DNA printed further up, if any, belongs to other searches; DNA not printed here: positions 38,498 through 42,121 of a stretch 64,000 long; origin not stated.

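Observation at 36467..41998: Translationally coupled module: 1107-aa unknown protein, KAP P-loop NTPase and 69-aa protein. Candidate uncharacterised defence or conflict system.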

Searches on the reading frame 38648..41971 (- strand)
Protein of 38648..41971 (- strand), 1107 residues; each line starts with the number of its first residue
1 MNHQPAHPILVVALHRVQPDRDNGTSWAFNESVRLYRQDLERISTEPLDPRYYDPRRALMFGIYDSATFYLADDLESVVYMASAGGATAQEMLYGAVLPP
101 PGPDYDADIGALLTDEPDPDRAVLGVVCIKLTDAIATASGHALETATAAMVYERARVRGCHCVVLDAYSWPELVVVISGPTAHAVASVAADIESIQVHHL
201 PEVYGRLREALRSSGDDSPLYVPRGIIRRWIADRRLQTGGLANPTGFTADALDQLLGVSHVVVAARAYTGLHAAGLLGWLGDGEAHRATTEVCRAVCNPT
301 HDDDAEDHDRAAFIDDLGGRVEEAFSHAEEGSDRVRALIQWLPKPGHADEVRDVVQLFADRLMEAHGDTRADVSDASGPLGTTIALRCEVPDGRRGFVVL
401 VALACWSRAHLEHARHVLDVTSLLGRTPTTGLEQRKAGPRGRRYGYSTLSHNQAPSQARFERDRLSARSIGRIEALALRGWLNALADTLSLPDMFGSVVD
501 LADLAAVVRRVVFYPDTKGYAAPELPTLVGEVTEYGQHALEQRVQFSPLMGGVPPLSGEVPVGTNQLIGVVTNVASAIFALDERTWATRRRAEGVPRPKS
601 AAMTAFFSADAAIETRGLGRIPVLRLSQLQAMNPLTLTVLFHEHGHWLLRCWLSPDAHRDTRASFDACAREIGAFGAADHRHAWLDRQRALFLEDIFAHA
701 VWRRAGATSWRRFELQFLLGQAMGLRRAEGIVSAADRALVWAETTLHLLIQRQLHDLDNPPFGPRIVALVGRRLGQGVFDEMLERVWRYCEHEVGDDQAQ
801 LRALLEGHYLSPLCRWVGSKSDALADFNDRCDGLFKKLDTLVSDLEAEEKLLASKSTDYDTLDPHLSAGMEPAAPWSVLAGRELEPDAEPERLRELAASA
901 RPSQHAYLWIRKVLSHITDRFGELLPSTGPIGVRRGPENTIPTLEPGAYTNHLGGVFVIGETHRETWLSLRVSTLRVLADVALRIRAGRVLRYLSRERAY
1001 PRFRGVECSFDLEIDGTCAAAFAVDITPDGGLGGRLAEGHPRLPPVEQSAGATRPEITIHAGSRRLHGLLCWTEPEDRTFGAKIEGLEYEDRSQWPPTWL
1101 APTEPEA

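Call 7: search_protein_families(library=pfam, proteins=[window:38648-41971:-], max_evalue=1)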
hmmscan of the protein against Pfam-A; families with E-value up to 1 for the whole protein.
window:38648-41971:- (1107 aa): 0 families

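Call 8: search_protein_families(library=padloc, proteins=[window:38648-41971:-], max_evalue=1)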
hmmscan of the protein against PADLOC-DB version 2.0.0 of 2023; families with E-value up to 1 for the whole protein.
window:38648-41971:- (1107 aa): 0 families

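Call 9: search_protein_families(library=ncbifam, proteins=[window:38648-41971:-], max_evalue=1)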
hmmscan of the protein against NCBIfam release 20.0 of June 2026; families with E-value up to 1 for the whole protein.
window:38648-41971:- (1107 aa): 0 families

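Call 11: find_homologous_proteins(query=window:38648-41971:-)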
Query window:38648-41971:- (1107 aa): 2 proteins with E <= 0.001 among 8000 candidates.
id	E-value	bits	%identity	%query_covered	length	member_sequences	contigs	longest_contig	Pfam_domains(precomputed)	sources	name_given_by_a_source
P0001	0.0e+0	2541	100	100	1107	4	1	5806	-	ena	-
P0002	2.5e-128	448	33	99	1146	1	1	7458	-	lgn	-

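Call 12: find_encoding_contigs(protein=P0002, flank=10000)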
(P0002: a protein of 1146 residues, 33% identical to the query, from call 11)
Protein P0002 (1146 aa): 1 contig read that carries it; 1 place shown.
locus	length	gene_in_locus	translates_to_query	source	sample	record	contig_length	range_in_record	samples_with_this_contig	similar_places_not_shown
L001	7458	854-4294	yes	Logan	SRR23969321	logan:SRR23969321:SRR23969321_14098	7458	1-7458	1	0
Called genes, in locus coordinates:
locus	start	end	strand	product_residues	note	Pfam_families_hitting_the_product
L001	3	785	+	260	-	?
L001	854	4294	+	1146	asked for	-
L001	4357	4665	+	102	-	-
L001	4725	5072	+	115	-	-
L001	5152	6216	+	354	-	-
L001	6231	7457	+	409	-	?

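Call 13: find_encoding_contigs(protein=P0001, flank=10000)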
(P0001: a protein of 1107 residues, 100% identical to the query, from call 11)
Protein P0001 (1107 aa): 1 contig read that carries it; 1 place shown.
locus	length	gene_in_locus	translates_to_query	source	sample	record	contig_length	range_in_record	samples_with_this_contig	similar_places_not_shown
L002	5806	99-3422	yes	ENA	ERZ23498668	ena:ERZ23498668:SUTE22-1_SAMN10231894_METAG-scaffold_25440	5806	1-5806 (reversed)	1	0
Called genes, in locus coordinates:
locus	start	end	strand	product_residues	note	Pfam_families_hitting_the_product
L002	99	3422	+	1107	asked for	-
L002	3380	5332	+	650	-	PF13191:AAA_16 (faint), PF07693:KAP_NTPase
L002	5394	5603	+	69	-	-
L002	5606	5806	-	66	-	?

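Call 16: search_protein_families(library=pfam, proteins=[L001:3-785:+, L001:4357-4665:+, L001:4725-5072:+, L001:5152-6216:+, L001:6231-7457:+], max_evalue=0.1)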
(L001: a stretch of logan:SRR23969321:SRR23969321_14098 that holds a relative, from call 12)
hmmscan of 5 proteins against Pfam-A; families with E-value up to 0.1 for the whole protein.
L001:3-785:+ (260 aa): 4 families
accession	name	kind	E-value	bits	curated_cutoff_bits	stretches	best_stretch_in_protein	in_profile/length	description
PF02463.25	SMC_N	-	7.1e-06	26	40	1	91-172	132-203/220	RecF/RecN/SMC N terminal domain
PF13304.12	AAA_21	-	0.0032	18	27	1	97-167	239-299/304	AAA domain, putative AbiEii toxin, Type IV TA system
PF13558.12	SbcC_Walker_B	-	0.036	14.7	27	1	88-147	25-89/90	SbcC/RAD50-like, Walker B motif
PF09926.15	DUF2158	-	0.096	12.9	22.3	0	196-205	9-18/50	Uncharacterized small protein (DUF2158)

L001:4357-4665:+ (102 aa): 0 families

L001:4725-5072:+ (115 aa): 0 families

L001:5152-6216:+ (354 aa): 1 family
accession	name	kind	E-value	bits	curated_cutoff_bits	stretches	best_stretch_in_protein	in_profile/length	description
PF01476.26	LysM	-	8.4e-05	22.9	20.9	1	3-20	1-18/43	LysM domain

L001:6231-7457:+ (409 aa): 2 families
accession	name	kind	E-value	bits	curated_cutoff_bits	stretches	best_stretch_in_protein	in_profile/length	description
PF01432.26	Peptidase_M3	-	6.1e-38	131.8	27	1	237-396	1-160/457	Peptidase family M3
PF19310.4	TOP_N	-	4.4e-14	52.8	27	1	44-163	4-122/123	Neurolysin/Thimet oligopeptidase, N-terminal domain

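Call 35: search_protein_families(library=pfam, proteins=[L001:4357-4665:+], max_evalue=10)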
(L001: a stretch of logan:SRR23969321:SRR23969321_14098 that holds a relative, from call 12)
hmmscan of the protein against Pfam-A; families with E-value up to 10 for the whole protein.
L001:4357-4665:+ (102 aa): 0 families

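Call 36: search_solved_structures(query=A1, max_evalue=10)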
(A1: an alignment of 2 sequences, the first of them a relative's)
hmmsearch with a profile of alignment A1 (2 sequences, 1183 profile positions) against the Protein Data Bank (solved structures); distinct sequences matched with E-value up to 10: 2.
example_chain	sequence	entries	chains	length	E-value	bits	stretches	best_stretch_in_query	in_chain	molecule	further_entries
9s4q_Nn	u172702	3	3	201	0.65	10.6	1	827-920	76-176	Kinetochore-associated protein NNF1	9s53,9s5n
2xb4_A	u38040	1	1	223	1.8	9.1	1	215-284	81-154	ADENYLATE KINASE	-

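Call 42: find_related_loci(query=A2, collection=genome_contigs, flank=10000)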
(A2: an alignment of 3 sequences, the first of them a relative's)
Query A2 (1107 aa) in genome_contigs; peptide patterns used: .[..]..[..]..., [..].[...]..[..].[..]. (x = any residue, [..] = any of these).
88 stretches matched a pattern; 1 encode a relative of the query (tblastn E <= 1e-3); 1 distinct loci.
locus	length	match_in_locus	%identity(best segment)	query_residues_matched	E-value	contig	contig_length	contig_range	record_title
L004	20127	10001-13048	27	47-1002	7e-80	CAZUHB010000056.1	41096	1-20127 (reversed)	MAG TPA_asm: uncultured Phycisphaerales bacterium isolate binchicken_co97_479 genome assembly, contig: NODE_3740_length_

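Call 46: search_protein_families(library=pfam, proteins=[L004:9881-13360:+, L004:13350-15482:+, L004:15442-15759:+, L004:7762-8952:-, L004:8958-9803:-, L004:5942-6640:-, L004:15868-17973:-, L004:7199-7582:+, L004:6348-6827:+], max_evalue=0.1)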
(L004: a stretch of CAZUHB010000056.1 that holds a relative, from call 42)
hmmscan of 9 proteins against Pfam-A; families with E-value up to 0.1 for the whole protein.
L004:9881-13360:+ (1159 aa): 0 families

L004:13350-15482:+ (710 aa): 4 families
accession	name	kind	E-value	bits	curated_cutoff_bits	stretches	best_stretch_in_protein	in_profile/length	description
PF07693.20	KAP_NTPase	-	7.4e-08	32.4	20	1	82-159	18-82/293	KAP family P-loop domain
PF13191.12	AAA_16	-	0.0014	19.6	32.6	1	89-338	29-166/167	AAA ATPase domain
PF22873.1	OAF_C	-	0.0031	17.7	29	1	214-244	21-50/69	Out at first, C-terminal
PF00005.33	ABC_tran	-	0.023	15.8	25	1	86-112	13-39/137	ABC transporter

L004:15442-15759:+ (105 aa): 0 families

L004:7762-8952:- (396 aa): 2 families
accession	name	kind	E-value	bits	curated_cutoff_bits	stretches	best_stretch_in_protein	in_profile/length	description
PF04986.18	Y2_Tnp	-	1.1e-63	215.1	20.9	1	142-324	1-177/183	Putative transposase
PF14319.11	Zn_Tnp_IS91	-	1.5e-31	108.6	26.3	1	11-100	1-90/90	Transposase zinc-binding domain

L004:8958-9803:- (281 aa): 4 families
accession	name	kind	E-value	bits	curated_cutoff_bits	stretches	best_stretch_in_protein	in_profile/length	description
PF00589.27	Phage_integrase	-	4.5e-43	147.4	27.1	1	101-263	1-169/172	Phage integrase family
PF13495.12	Phage_int_SAM_4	-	1e-16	61.5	27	1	4-86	1-84/85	Phage integrase, N-terminal SAM-like domain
PF02899.23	Phage_int_SAM_1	-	0.00013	22.6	22.3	1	15-79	12-78/83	Phage integrase, N-terminal SAM-like domain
PF16795.10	Phage_integr_3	-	0.0003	21.2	27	1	193-259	79-144/161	Archaeal phage integrase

L004:5942-6640:- (232 aa): 3 families
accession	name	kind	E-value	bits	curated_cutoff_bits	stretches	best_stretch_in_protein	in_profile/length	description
PF01740.26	STAS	-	1.2e-15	57.6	22.6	1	5-106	4-106/106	STAS domain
PF13466.11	STAS_2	-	2.4e-08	34.5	29.2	1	14-93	1-79/80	STAS domain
PF07238.19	PilZ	-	0.034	14.9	22.5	1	149-219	35-101/102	PilZ domain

L004:15868-17973:- (701 aa): 0 families

L004:7199-7582:+ (127 aa): 0 families

L004:6348-6827:+ (159 aa): 0 families

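Call 47: search_protein_representatives(alignment_id=A1)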
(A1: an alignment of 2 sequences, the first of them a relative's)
Query: 2 sequences, 1183 profile positions. Proteins with E-value up to 0.001 (for the whole library): 43; up to 1e-10: 30; up to 1e-30: 28. The best 43 are listed.
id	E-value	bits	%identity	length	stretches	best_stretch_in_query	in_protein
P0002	0.0e+00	2212.8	-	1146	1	1-1180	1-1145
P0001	0.0e+00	2096.2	-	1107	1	1-1183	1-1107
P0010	2.0e-156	539.0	-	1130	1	12-1159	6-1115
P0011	2.7e-148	512.0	-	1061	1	65-1100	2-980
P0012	4.0e-148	511.5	-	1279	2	468-1166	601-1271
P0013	1.0e-146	506.8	-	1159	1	13-1073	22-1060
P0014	2.0e-137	476.0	-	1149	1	14-1101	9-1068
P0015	1.6e-132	459.7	-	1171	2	468-1156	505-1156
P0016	4.8e-132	458.2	-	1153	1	19-1101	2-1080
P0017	9.9e-132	457.1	-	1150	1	14-1097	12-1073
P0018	1.5e-119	416.8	-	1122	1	14-1068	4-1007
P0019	4.8e-118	411.8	-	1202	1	14-1097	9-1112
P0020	6.1e-116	404.8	-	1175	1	14-1070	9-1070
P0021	1.1e-114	400.6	-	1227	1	16-1161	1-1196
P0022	1.0e-113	397.5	-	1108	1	16-1102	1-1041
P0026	6.5e-105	368.3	-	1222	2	14-818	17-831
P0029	1.4e-94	334.1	-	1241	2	11-796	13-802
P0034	5.3e-62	226.2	-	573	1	580-1100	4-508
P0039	8.8e-10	53.2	-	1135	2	349-807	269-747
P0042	1.6e-05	39.2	-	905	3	42-215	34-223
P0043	1.9e-05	38.9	-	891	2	62-218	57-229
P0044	3.1e-05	38.2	-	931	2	68-216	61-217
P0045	7.3e-05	37.0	-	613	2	64-223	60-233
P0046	7.6e-05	36.9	-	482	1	65-223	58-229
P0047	8.2e-05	36.8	-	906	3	59-217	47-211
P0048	8.7e-05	36.7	-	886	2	65-216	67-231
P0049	6.1e-04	33.9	-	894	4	64-216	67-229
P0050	7.5e-04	33.6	-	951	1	66-230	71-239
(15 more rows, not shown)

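Call 50: find_homologous_proteins(query=A3, max_evalue=0.001)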
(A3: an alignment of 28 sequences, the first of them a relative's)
Query A3 (28 sequences) (1107 aa, profile of the alignment): 2 proteins with E <= 0.001 among 8000 candidates.
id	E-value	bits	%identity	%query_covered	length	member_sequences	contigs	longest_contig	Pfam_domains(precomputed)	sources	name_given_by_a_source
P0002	0.0e+0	1101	33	99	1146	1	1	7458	-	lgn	-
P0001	0.0e+0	1037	100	100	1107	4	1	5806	-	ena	-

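Call 52: find_encoding_contigs(protein=P0010, flank=8000, max_places=2)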
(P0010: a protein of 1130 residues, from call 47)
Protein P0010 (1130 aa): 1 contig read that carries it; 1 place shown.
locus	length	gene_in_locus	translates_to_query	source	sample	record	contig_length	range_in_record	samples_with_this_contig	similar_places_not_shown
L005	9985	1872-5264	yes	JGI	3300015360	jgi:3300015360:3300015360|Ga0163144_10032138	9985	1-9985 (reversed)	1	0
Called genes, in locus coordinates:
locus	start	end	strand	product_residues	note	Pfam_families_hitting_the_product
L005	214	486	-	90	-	-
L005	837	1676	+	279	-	PF12146:Hydrolase_4, PF00561:Abhydrolase_1, PF12697:Abhydrolase_6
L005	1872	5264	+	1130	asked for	PF07238:PilZ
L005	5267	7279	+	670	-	PF07693:KAP_NTPase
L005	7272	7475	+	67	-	-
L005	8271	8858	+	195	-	-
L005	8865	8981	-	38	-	-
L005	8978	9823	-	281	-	-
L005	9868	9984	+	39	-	?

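Call 53: find_encoding_contigs(protein=P0012, flank=8000, max_places=2)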
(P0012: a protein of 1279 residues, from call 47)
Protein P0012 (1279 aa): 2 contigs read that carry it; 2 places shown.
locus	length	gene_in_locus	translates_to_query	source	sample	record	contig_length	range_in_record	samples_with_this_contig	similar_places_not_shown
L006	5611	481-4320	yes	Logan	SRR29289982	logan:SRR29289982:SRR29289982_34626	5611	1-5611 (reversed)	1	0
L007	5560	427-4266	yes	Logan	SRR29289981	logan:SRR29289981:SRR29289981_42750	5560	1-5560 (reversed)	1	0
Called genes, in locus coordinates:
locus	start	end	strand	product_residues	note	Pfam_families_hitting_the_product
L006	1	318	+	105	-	?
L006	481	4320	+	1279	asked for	-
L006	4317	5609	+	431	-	?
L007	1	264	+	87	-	?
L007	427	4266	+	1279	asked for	-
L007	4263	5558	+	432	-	?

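Call 54: find_encoding_contigs(protein=P0021, flank=8000, max_places=2)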
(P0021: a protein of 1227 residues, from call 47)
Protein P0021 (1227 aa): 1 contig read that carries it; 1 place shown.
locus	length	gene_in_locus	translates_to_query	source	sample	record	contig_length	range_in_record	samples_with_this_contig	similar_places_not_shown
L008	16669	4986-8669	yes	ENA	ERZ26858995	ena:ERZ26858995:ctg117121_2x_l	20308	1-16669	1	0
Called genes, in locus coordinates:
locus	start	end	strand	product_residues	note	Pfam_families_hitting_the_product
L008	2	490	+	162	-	?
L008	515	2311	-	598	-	PF13620:CarboxypepD_reg (weak)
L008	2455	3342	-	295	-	PF13622:4HBT_3, PF20789:4HBT_3C, PF02551:Acyl_CoA_thio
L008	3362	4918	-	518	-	PF00884:Sulfatase, PF01663:Phosphodiest, PF16347:SGSH_C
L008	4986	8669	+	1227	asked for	-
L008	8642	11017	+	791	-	PF07693:KAP_NTPase (weak)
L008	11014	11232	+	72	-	-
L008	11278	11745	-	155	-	-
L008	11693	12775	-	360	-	PF01841:Transglut_core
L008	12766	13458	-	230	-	-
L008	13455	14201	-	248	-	-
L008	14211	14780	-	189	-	-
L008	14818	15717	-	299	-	PF00535:Glycos_transf_2, PF10111:Glyco_tranf_2_2, PF13641:Glyco_tranf_2_3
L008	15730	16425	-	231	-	PF01522:Polysacc_deac_1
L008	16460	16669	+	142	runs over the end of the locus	-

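Call 55: find_encoding_contigs(protein=P0029, flank=8000, max_places=2)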
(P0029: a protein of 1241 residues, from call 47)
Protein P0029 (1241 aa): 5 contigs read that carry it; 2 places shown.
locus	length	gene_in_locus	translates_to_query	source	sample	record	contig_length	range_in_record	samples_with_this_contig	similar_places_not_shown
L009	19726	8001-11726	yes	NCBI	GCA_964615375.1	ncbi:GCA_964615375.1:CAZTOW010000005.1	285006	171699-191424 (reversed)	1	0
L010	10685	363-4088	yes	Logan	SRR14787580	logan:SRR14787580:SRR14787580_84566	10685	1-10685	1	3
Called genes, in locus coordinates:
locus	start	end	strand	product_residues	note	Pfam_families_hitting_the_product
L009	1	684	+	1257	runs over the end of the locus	-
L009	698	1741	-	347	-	-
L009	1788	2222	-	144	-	-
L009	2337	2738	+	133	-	PF03965:Penicillinase_R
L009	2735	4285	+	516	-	PF05569:Peptidase_M56, PF01464:SLT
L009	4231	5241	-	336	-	PF00355:Rieske, PF19298:KshA_C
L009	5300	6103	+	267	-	PF09992:NAGPA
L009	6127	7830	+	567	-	PF12256:TcdB_toxin_midN (faint), PF13517:FG-GAP_3 (faint), PF15907:Itfg2 (faint), PF01839:FG-GAP (faint)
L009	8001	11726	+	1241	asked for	PF07238:PilZ (faint)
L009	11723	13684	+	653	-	PF07693:KAP_NTPase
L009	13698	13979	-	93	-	-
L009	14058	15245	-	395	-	PF13372:Alginate_exp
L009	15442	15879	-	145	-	PF13545:HTH_Crp_2 (faint), PF02082:Rrf2, PF01978:TrmB (faint)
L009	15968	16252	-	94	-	-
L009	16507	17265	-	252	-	PF03892:NapB (faint), PF14522:Cytochrome_C7 (faint), PF14537:Cytochrom_c3_2 (faint)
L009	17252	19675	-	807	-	PF04879:Molybdop_Fe4S4, PF00384:Molybdopterin, PF01568:Molydop_binding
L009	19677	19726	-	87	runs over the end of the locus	-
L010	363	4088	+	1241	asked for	PF07238:PilZ (faint)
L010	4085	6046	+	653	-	PF07693:KAP_NTPase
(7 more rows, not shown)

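Call 58: search_protein_families(library=pfam, alignment_id=A3, max_evalue=0.01)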
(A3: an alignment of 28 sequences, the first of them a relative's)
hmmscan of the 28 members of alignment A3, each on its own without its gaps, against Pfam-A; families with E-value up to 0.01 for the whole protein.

A. member 1, P0001 (1107 aa): 0 families

B. families by the number of members that match (of 28 scanned): 1 family
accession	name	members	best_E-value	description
PF07238.19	PilZ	5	1.1e-08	PilZ domain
